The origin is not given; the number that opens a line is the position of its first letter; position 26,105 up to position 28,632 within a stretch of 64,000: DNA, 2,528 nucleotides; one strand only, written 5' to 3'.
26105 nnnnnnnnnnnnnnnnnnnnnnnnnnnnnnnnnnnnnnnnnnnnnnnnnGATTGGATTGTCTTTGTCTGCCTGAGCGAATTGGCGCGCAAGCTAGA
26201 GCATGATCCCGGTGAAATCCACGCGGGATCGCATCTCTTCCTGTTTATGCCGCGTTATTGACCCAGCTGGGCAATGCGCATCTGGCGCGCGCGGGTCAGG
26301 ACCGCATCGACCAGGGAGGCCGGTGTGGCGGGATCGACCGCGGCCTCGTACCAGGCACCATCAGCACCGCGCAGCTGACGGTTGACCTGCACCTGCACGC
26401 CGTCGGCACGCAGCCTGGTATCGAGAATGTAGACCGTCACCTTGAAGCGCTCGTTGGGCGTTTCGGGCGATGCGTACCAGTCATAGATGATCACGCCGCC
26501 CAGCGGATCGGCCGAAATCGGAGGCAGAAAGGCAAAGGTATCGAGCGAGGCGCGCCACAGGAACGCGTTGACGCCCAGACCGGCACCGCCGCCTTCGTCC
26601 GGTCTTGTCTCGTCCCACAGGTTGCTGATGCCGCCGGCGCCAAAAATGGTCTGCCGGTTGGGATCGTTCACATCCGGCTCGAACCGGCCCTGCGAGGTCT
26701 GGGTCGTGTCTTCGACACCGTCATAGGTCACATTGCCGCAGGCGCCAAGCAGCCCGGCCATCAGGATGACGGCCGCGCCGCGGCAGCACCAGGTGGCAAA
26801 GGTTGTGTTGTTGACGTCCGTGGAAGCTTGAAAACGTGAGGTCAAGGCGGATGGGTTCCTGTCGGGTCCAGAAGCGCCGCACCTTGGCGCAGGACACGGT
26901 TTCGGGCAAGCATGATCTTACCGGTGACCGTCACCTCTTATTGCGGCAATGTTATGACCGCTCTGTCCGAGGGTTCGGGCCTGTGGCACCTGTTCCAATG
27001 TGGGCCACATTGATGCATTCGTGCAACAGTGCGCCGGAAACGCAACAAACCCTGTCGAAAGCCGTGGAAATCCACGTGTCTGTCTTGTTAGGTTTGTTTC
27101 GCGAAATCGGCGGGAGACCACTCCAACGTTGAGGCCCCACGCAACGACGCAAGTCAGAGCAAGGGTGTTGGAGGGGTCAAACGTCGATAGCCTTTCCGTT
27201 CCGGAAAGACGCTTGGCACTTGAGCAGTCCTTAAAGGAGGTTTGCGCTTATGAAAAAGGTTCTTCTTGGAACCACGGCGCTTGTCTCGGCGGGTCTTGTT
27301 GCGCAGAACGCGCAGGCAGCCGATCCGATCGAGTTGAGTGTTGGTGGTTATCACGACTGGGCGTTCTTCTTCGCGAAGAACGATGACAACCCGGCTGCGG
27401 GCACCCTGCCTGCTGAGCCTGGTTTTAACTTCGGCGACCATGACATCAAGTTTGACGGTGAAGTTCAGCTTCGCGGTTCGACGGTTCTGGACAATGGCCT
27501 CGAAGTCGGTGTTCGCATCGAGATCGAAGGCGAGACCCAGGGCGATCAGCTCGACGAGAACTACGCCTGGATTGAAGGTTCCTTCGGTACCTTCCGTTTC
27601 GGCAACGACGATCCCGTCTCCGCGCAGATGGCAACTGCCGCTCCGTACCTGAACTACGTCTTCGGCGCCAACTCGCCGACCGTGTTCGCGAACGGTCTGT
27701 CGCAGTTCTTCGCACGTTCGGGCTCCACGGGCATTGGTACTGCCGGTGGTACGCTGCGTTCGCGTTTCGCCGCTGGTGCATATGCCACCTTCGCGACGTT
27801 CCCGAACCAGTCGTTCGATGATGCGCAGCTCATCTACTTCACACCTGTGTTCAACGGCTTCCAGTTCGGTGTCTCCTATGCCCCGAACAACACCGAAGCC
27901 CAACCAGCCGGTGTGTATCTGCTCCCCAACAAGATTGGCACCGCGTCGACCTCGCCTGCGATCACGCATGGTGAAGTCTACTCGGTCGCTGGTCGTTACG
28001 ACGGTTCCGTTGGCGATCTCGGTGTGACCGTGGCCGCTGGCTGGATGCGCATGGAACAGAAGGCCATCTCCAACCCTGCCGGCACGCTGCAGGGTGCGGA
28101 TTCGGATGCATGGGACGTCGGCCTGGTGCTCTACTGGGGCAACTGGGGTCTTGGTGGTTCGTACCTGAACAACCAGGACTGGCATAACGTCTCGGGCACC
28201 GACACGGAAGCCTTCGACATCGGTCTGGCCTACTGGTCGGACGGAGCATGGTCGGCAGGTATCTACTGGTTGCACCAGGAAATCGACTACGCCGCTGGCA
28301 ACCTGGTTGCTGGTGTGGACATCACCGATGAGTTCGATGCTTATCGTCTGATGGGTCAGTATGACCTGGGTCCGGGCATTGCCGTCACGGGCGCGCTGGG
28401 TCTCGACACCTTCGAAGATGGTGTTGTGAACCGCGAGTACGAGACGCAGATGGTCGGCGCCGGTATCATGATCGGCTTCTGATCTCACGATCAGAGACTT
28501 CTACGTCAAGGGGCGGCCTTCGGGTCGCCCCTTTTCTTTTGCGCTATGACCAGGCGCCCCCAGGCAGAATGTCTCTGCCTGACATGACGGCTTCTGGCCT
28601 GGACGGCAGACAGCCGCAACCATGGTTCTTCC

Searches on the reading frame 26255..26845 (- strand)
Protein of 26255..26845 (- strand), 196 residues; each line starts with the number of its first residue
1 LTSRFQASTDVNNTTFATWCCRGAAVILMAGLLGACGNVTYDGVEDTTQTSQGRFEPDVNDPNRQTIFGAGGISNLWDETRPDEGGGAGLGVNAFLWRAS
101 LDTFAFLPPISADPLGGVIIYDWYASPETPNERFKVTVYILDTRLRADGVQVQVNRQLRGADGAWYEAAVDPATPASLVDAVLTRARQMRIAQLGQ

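Call 15: search_protein_families(library=pfam, proteins=[window:26255-26845:-], max_evalue=0.001)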
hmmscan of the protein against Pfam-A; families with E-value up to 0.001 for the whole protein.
window:26255-26845:- (196 aa): 1 family
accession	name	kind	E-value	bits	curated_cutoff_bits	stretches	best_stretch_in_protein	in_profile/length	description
PF12100.13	DUF3576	-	5.4e-38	129.7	25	1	91-191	2-101/101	Domain of unknown function (DUF3576)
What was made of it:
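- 26255..26845 (-): DUF3576 gene, the conserved left-hand neighbour of the porin/sulfotransferase slot. Pfam PF12100 at E 5e-38 (call 15).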

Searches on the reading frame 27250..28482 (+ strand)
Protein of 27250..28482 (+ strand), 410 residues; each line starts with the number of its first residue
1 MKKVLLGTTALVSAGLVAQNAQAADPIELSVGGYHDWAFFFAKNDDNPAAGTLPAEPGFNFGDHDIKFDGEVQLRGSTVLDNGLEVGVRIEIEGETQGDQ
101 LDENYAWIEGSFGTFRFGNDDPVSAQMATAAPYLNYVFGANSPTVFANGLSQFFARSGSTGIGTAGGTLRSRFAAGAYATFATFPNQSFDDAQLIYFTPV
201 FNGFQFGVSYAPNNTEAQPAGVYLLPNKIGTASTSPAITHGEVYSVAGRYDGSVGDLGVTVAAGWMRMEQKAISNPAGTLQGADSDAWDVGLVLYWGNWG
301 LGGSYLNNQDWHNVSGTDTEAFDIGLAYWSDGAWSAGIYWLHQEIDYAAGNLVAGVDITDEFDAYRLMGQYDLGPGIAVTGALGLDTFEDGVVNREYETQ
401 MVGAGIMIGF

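Call 15: search_protein_families(library=pfam, proteins=[window:27250-28482:+], max_evalue=0.001)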
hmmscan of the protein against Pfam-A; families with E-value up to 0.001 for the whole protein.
window:27250-28482:+ (410 aa): 1 family
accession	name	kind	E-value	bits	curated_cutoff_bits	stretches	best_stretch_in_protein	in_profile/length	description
PF13609.12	Porin_4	-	2.8e-33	116.5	27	1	8-390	2-309/310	Gram-negative porin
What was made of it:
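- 27250..28482 (+): Porin 1 (Porin_4). Pfam PF13609 at E 3e-33 (call 15).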
